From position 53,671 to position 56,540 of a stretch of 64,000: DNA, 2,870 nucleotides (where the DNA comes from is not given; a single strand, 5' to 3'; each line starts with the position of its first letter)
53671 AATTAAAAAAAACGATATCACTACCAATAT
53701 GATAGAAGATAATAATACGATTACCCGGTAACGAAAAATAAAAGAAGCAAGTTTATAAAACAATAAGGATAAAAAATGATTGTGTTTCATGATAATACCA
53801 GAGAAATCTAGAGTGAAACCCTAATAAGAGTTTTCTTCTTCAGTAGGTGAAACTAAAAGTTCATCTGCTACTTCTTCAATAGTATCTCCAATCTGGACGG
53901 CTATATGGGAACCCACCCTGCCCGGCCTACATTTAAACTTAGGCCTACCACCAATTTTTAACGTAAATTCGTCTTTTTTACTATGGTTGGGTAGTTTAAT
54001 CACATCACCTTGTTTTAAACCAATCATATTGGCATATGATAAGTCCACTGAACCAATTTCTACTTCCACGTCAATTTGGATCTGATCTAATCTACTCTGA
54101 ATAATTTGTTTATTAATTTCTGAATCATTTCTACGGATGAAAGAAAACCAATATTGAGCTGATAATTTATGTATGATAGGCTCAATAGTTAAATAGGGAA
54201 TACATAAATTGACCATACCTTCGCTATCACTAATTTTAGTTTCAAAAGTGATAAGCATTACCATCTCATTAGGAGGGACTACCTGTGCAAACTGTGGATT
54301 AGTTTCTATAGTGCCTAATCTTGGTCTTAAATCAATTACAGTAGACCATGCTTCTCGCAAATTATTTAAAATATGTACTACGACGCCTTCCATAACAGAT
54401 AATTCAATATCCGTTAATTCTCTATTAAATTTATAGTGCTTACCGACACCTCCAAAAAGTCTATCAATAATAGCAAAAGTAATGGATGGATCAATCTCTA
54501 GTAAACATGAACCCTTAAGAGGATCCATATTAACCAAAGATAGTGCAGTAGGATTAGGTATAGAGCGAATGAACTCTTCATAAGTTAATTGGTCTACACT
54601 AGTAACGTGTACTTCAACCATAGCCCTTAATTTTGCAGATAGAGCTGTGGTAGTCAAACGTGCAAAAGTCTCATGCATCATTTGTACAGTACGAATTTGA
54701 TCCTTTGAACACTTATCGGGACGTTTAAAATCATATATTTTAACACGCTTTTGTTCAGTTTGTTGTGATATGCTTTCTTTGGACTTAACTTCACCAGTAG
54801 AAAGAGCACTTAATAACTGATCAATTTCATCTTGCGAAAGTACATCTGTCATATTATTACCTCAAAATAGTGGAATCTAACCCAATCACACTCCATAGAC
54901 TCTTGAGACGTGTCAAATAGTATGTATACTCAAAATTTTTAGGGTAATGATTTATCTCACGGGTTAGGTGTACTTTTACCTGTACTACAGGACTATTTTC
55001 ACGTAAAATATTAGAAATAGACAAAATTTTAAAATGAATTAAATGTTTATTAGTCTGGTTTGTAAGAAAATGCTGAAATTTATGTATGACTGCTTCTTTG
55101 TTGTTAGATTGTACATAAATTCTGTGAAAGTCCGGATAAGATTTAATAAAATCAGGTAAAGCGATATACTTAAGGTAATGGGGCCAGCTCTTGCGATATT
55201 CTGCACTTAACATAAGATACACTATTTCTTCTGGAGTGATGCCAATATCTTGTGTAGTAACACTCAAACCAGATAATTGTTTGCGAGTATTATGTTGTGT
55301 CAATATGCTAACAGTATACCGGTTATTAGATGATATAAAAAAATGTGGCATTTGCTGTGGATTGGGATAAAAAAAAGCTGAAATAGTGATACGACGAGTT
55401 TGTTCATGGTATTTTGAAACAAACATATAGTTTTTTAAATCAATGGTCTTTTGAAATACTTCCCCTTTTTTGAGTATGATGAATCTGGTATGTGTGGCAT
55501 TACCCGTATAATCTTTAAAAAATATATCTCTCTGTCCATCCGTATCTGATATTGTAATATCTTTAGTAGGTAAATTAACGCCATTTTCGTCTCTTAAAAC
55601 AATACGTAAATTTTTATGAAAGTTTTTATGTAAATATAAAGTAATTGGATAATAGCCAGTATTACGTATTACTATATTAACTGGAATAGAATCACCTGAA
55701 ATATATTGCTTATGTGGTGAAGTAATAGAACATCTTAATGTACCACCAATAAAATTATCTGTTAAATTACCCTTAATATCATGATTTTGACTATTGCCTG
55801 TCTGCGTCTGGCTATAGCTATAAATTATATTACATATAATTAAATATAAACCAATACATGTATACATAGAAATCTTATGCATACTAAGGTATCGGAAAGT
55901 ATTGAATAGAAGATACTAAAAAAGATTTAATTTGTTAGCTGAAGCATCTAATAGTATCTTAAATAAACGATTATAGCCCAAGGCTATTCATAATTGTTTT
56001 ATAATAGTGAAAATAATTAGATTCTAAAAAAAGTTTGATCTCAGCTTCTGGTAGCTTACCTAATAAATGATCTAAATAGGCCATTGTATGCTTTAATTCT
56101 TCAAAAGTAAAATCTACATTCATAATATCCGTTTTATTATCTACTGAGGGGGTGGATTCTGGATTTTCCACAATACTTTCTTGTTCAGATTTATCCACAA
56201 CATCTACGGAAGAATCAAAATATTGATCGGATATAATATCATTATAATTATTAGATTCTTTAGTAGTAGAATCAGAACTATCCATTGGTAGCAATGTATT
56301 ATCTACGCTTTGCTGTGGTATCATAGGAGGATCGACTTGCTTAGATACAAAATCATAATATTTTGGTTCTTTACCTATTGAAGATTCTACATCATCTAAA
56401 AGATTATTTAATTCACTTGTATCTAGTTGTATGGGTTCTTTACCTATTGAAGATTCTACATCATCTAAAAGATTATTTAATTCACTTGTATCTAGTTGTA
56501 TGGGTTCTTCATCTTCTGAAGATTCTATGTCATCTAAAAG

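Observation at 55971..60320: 1449-aa hyper-acidic, signal-less protein assembled from three unrelated near-identical tandem arrays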

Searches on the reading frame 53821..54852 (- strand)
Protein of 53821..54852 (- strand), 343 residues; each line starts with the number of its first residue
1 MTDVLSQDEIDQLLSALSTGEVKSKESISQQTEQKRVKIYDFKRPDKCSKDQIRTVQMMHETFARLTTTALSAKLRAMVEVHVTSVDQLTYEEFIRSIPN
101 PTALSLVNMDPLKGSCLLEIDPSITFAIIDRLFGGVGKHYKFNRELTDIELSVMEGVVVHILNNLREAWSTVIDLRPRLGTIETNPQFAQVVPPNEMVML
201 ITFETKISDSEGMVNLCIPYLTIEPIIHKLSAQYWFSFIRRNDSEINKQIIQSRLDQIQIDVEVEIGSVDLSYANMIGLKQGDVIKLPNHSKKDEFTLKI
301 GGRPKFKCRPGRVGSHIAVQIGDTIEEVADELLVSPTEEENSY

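Call 6: search_protein_families(library=pfam, proteins=[window:53821-54852:-], max_evalue=0.1)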
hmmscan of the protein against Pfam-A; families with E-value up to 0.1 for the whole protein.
window:53821-54852:- (343 aa): 3 families
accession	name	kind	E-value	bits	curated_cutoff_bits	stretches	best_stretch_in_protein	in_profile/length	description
PF02154.20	FliM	-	2.4e-79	266.2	27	1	40-230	1-192/192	Flagellar motor switch protein FliM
PF01052.25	FliMN_C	-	3.8e-18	65.6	23.8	1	254-325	2-72/73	Type III flagellar switch regulator (C-ring) FliN C-term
PF00018.34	SH3_1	-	0.057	13.5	22.9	0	149-174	12-37/48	SH3 domain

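Call 11: find_related_loci(query=window:53821-54852:-, collection=genome_contigs, flank=10000)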
Query window:53821-54852:- (343 aa) in genome_contigs; peptide patterns used: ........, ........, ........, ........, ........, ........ (x = any residue, [..] = any of these).
371 stretches matched a pattern; 325 encode a relative of the query (tblastn E <= 1e-3); the best 80 are kept; 80 distinct loci.
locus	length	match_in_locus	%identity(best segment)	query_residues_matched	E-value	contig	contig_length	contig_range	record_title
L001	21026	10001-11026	77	1-343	0e+0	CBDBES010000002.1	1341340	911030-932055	MAG: Leptospiria bacterium isolate 95dba25b-fe8b-43c0-aa07-00f779cf29d9 genome assembly, contig: contig_2, whole genome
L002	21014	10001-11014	77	1-340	0e+0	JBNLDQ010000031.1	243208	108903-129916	MAG: Turneriellaceae bacterium isolate C1C2.bin.46.orig k141_673050, whole genome shotgun sequence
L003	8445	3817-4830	78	1-340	2e-180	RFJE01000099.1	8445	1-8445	MAG: Candidatus Hydrogenedentota bacterium isolate J094 k99_322377, whole genome shotgun sequence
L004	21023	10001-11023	74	1-343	2e-178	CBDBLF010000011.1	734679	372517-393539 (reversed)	MAG: Spirochaetota bacterium isolate de31dcba-5cbe-4b48-bfd3-582df3e9e90c genome assembly, contig: contig_11, whole geno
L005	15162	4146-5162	76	1-340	0e+0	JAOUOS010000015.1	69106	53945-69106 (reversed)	MAG: Spirochaetia bacterium isolate 8_1_Oct_SF_Bin24 8_1_Oct_SF_Bin24_scaffold_155_c1, whole genome shotgun sequence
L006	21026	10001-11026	73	1-342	1e-176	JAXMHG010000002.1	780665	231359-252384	MAG: Turneriella sp. isolate STL-SPI3 C4.67.fa-2, whole genome shotgun sequence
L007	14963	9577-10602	73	1-342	5e-176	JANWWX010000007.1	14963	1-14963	MAG: Leptospiraceae bacterium isolate SKYG32 NODE_7_length_14963_cov_14.986229, whole genome shotgun sequence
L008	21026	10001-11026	73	1-342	8e-176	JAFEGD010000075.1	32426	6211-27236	MAG: Spirochaetes bacterium isolate SZAS TMP-1 CK_MAG-101__75__length-32426, whole genome shotgun sequence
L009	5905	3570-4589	73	1-340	1e-177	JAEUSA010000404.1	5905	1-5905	MAG: Leptospiraceae bacterium isolate new MAG-291 k141_2883792, whole genome shotgun sequence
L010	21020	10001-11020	73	1-341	1e-175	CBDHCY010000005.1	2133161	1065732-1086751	MAG: Leptospiria bacterium isolate 056157e5-5cb5-417b-a9fb-2cd97697e967 genome assembly, contig: contig_5, whole genome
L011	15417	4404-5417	74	1-340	2e-175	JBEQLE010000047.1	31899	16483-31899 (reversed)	MAG: Leptospirales bacterium isolate Y21TTR20magb6s NODE_47_length_31899_cov_4.554773, whole genome shotgun sequence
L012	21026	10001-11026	72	1-342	2e-175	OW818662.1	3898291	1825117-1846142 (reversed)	metagenome genome assembly, chromosome: 1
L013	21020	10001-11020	73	1-340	5e-175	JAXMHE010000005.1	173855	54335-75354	MAG: Turneriella sp. isolate STL-SPI1 C1.74.fa-5, whole genome shotgun sequence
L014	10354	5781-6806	72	1-342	6e-175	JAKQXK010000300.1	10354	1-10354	MAG: Spirochaetota bacterium isolate USST_metabat.95_sub k141_203736, whole genome shotgun sequence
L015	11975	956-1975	73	1-340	2e-175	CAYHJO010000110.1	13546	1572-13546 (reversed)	MAG TPA_asm: uncultured Turneriella sp. isolate ERP119705_co13_455 genome assembly, contig: NODE_5674_length_13546_cov_5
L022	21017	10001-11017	71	1-340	5e-169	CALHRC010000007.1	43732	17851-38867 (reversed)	MAG: uncultured bacterium isolate N1_Bin_METABAT__159_1 genome assembly, contig: c_000002461445, whole genome shotgun se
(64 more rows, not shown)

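Call 20: search_protein_families(library=pfam, proteins=[L002:4260-6968:+, L010:4778-7234:+, L022:5396-7378:+], max_evalue=1)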
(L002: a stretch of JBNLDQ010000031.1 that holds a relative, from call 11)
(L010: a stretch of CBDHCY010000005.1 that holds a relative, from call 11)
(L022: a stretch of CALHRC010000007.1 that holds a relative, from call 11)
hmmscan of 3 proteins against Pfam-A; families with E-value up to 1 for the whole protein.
L002:4260-6968:+ (903 aa): 3 families
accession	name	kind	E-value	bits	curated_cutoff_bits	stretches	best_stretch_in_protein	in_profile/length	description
PF18606.7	HTH_53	-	0.015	15.4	30.6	0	413-432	24-43/62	Zap helix turn helix N-terminal domain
PF14199.11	DUF4317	-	0.12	12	27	1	406-452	267-315/370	Domain of unknown function (DUF4317)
PF07262.16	CdiI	-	0.29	11.4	25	0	279-294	136-151/155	CDI immunity protein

L010:4778-7234:+ (819 aa): 5 families
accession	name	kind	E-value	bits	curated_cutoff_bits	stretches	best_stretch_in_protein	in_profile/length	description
PF22007.2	DUF6930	-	8e-11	42.7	27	0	487-528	58-99/123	Domain of unknown function (DUF6930)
PF04900.18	Fcf1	-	3.1e-10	40.7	21.4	0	449-487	48-86/99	Fcf1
PF23406.1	ZNF380_CC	-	0.00078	20.3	28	1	618-668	18-68/81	ZNF380 coiled-coil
PF12301.13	CD99L2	-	0.02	15.6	34.4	2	520-637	3-105/170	CD99 antigen like protein 2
PF21332.3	AmiR_N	-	0.42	11.1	27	0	96-148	50-102/111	AmiR, N-terminal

L022:5396-7378:+ (661 aa): 1 family
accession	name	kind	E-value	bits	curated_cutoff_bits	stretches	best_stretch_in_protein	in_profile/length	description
PF14199.11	DUF4317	-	0.19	11.3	27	0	527-559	271-303/370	Domain of unknown function (DUF4317)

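Call 31: search_protein_families(library=pfam, proteins=[L004:7282-8946:+, L002:7064-8761:+, L004:8978-9994:+, L004:3950-5002:+, L004:3365-3946:+], max_evalue=0.1)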
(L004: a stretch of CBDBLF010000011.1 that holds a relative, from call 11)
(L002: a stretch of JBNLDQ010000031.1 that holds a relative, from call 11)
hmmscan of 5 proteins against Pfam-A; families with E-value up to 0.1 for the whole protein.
L004:7282-8946:+ (554 aa): 2 families
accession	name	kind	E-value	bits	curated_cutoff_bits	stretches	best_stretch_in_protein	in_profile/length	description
PF13185.12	GAF_2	-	0.021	15.5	28.6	0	103-232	3-132/136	GAF domain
PF11125.13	Phage_MS2_lysis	-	0.074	13.5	25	0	447-469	15-37/54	Bacteriophage MS2, lysis protein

L002:7064-8761:+ (565 aa): 3 families
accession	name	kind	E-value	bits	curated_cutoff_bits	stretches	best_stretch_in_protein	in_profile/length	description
PF13492.12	GAF_3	-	8.8e-06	26.6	27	1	108-235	3-124/129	GAF domain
PF00990.26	GGDEF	-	0.094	12.9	23.8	0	439-529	19-109/161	Diguanylate cyclase, GGDEF domain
PF22915.1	ARMH5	-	0.1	13.5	27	0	398-484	3-86/92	Armadillo-like helical domain-containing protein 5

L004:8978-9994:+ (338 aa): 0 families

L004:3950-5002:+ (350 aa): 1 family
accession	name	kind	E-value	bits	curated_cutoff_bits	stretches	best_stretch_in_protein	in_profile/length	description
PF13038.11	DUF3899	-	0.00028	21.7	23.4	1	33-101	4-64/88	Domain of unknown function (DUF3899)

L004:3365-3946:+ (193 aa): 0 families

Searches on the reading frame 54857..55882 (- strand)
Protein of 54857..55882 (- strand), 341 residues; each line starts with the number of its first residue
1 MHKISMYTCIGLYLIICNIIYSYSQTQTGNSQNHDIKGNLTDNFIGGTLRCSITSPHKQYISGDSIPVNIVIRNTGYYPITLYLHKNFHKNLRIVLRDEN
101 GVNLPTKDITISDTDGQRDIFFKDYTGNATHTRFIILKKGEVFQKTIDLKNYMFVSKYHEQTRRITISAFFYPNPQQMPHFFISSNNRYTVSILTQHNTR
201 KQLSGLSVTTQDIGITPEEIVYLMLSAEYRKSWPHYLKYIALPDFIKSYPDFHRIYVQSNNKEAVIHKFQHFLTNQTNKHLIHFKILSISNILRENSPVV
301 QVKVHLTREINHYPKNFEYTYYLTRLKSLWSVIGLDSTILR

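Call 6: search_protein_families(library=pfam, proteins=[window:54857-55882:-], max_evalue=0.1)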
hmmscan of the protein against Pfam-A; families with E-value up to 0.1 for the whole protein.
window:54857-55882:- (341 aa): 1 family
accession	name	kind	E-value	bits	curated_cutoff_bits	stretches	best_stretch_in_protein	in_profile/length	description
PF02752.27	Arrestin_C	-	0.009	16.8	27.7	1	47-80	3-36/137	Arrestin (or S-antigen), C-terminal domain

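Call 8: search_protein_families(library=ncbifam, proteins=[window:54857-55882:-], max_evalue=1)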
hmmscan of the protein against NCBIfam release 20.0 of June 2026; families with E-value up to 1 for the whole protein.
window:54857-55882:- (341 aa): 1 family
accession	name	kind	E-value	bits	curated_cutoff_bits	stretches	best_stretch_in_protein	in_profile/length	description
NF010301.0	PRK13740.1-2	subfamily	0.028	14.6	210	1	242-307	45-108/128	conjugal transfer protein TraY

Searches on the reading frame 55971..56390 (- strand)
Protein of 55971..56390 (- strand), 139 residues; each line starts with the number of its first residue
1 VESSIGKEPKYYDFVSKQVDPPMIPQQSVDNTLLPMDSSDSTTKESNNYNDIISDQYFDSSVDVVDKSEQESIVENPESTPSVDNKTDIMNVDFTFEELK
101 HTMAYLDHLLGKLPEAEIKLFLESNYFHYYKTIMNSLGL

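Call 8: search_protein_families(library=ncbifam, proteins=[window:55971-56390:-], max_evalue=1)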
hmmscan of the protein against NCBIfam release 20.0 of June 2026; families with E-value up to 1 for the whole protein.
window:55971-56390:- (139 aa): 0 families

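Call 9: search_protein_families(library=pfam, proteins=[window:55971-56390:-], max_evalue=10)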
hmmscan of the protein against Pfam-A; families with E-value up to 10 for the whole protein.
window:55971-56390:- (139 aa): 1 family
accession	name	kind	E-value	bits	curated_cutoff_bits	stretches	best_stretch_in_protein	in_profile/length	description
PF04628.19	Sedlin_N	-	0.1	13.1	23.1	1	30-136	6-106/129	Sedlin, N-terminal conserved region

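Call 10: find_homologous_proteins(query=window:55971-56390:-, max_evalue=0.01)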
Query window:55971-56390:-: 11 candidates shared short words with the query, none scored E <= 0.01.
